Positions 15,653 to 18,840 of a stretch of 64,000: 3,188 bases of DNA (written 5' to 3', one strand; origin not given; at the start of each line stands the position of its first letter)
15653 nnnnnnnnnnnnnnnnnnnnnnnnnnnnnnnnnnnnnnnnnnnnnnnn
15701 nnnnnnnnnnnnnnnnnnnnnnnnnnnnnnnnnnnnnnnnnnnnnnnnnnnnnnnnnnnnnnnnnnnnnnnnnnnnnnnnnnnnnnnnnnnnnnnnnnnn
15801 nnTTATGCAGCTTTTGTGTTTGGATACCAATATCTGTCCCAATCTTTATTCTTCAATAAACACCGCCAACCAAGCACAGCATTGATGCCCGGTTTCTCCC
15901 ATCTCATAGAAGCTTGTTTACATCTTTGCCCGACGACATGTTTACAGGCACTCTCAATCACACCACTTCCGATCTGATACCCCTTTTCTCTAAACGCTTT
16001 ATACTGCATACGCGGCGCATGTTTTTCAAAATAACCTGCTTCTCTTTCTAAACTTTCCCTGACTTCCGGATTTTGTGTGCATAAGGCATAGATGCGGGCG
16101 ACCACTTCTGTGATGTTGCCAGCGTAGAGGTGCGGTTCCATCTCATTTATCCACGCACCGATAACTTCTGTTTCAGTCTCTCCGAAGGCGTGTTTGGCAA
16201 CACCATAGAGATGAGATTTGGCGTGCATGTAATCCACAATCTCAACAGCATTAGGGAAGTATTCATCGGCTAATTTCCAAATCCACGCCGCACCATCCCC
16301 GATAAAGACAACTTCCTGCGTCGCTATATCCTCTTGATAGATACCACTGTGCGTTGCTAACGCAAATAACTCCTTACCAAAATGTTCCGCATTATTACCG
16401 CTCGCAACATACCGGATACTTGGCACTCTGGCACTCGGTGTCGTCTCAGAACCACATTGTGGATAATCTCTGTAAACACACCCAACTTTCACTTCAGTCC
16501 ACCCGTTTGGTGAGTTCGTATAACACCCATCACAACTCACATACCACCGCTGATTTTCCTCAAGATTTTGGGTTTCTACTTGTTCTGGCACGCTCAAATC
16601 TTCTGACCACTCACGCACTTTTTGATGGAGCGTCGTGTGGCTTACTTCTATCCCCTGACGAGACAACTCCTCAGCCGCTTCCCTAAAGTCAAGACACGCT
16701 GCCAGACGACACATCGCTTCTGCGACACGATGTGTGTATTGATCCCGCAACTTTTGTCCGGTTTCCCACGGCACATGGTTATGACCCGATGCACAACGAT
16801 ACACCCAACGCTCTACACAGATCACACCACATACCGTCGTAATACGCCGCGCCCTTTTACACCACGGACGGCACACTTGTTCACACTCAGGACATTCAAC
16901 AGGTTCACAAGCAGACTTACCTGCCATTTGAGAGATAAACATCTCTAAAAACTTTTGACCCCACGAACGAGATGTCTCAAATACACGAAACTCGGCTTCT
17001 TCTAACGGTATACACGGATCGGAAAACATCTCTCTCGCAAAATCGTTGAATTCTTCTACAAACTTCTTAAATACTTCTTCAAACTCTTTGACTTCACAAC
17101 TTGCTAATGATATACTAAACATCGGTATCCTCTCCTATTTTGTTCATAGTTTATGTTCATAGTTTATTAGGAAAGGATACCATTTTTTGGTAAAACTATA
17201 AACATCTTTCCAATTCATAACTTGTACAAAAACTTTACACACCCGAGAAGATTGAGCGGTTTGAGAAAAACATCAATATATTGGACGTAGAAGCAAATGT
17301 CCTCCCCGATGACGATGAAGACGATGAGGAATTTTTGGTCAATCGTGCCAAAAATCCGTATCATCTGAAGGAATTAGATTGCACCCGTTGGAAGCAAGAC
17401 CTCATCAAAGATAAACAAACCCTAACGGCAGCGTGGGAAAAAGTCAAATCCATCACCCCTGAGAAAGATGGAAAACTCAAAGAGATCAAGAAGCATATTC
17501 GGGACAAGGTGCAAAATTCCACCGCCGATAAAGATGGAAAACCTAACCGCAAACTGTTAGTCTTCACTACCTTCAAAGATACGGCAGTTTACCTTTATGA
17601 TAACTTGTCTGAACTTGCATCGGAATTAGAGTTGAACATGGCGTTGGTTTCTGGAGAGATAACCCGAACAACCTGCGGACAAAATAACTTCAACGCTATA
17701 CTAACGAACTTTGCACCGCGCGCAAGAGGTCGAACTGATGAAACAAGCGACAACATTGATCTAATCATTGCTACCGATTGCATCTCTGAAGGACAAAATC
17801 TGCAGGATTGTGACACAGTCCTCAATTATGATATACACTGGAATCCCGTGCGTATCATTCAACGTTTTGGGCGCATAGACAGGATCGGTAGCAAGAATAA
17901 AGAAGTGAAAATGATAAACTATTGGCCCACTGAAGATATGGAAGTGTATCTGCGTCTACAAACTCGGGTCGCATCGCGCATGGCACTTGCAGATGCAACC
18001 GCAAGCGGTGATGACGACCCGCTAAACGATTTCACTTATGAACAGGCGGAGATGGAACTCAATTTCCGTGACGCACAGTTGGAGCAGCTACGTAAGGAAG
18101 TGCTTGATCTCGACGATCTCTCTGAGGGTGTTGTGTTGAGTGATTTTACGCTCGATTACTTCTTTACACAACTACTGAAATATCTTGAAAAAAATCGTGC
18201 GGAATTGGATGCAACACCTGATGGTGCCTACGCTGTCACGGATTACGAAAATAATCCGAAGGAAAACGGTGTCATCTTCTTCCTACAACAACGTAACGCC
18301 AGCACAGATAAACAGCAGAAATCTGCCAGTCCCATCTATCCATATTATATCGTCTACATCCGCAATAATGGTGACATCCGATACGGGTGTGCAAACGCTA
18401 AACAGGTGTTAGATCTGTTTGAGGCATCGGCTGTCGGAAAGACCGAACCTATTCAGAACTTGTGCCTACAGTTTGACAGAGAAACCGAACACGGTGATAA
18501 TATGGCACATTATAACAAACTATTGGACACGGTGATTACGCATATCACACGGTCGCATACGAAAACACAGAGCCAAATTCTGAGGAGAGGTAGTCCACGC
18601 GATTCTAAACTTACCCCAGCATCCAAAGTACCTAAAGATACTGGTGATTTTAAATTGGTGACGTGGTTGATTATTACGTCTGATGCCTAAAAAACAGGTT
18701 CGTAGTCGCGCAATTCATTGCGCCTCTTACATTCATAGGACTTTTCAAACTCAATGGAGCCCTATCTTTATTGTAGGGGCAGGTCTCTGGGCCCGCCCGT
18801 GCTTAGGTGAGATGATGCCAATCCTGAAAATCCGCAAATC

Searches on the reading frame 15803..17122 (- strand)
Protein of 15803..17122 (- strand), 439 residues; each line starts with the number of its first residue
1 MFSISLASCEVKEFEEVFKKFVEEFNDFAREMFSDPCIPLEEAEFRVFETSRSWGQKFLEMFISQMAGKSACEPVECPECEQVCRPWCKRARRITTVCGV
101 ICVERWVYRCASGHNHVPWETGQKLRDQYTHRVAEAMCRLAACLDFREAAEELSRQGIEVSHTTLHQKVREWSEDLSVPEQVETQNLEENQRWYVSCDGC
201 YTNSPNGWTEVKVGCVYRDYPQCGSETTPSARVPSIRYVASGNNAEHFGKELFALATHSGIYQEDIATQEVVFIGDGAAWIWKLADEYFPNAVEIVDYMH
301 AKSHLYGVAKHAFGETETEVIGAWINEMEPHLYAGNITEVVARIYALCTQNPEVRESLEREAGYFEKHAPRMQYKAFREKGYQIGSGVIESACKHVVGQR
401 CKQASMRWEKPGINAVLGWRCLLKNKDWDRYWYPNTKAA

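Call 47: search_protein_families(library=pfam, proteins=[window:15803-17122:-], max_evalue=0.001)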
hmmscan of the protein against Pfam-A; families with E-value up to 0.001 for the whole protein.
window:15803-17122:- (439 aa): 1 family
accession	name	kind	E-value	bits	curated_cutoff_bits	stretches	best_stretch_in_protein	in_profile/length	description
PF06782.17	UPF0236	-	1.4e-06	27.8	24.3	1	89-311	52-275/400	Uncharacterised protein family (UPF0236)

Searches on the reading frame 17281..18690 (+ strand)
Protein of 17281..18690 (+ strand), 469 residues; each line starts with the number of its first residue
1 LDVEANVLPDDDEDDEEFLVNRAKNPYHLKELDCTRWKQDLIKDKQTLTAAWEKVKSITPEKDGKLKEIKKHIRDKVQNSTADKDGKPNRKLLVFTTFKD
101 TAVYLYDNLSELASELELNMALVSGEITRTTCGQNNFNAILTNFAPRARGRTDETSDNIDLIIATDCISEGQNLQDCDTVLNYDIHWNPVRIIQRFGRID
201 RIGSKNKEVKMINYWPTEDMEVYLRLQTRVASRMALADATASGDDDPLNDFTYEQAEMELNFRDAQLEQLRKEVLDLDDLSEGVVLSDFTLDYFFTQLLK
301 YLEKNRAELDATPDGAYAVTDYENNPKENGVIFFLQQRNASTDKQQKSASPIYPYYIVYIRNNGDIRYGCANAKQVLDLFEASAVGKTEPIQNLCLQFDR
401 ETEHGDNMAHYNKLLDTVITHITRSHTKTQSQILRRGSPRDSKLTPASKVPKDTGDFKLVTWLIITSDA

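Call 14: search_protein_families(library=pfam, proteins=[window:17281-18690:+], max_evalue=0.01)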
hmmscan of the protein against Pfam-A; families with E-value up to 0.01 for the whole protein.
window:17281-18690:+ (469 aa): 1 family
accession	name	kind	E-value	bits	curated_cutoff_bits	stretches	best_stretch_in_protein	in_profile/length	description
PF00271.37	Helicase_C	-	7.5e-14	52.4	23.5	1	86-203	12-110/110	Helicase conserved C-terminal domain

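Call 27: search_protein_families(library=padloc, proteins=[window:17281-18690:+], max_evalue=0.001)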
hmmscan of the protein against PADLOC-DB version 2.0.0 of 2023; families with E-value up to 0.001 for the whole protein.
window:17281-18690:+ (469 aa): 28 families (the best 25 are shown)
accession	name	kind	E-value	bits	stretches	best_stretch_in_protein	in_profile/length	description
PDLC01075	C3a139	-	5.5e-44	148.8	1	54-428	596-922/948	HKD+Snf2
PDLC02621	DrmD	-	8.1e-25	85.2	1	39-318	475-738/1040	DrmD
PDLC02623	DrmD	-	3.4e-23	79.4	1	62-235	509-654/1040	DrmD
PDLC00659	HmaA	-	8.6e-22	74.8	1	3-206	437-614/1176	SNF2 helicase / DEAD-box helicase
PDLC02193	PLD_Helicase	-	5.5e-20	69.1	1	59-239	665-836/905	-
PDLC02619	DrmD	-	1.5e-19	67.7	1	39-219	368-549/872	DrmD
PDLC02500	BrxHI|BrxHII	-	1.8e-19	67.8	1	87-222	478-592/933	BrxHI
PDLC02853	DpdE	-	3.5e-16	56.3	1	59-215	465-611/985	DpdE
PDLC02504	BrxHI|BrxHII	-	9e-15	51.7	1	85-234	480-614/971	BrxHII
PDLC02625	DrmD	-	6.9e-13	46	1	147-236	313-401/792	DrmD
PDLC02620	DrmD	-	9.8e-13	44.9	1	149-213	524-587/1060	DrmD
PDLC02633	DrmD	-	2.4e-12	43.7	1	87-216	524-642/839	DrmD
PDLC02572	DrmA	-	3.5e-11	39.8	1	62-211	496-630/1043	DrmA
PDLC02632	DrmD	-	9.1e-10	35.6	1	56-212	493-634/662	DrmD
PDLC02624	DrmD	-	1.9e-09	34.6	1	35-211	312-474/652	DrmD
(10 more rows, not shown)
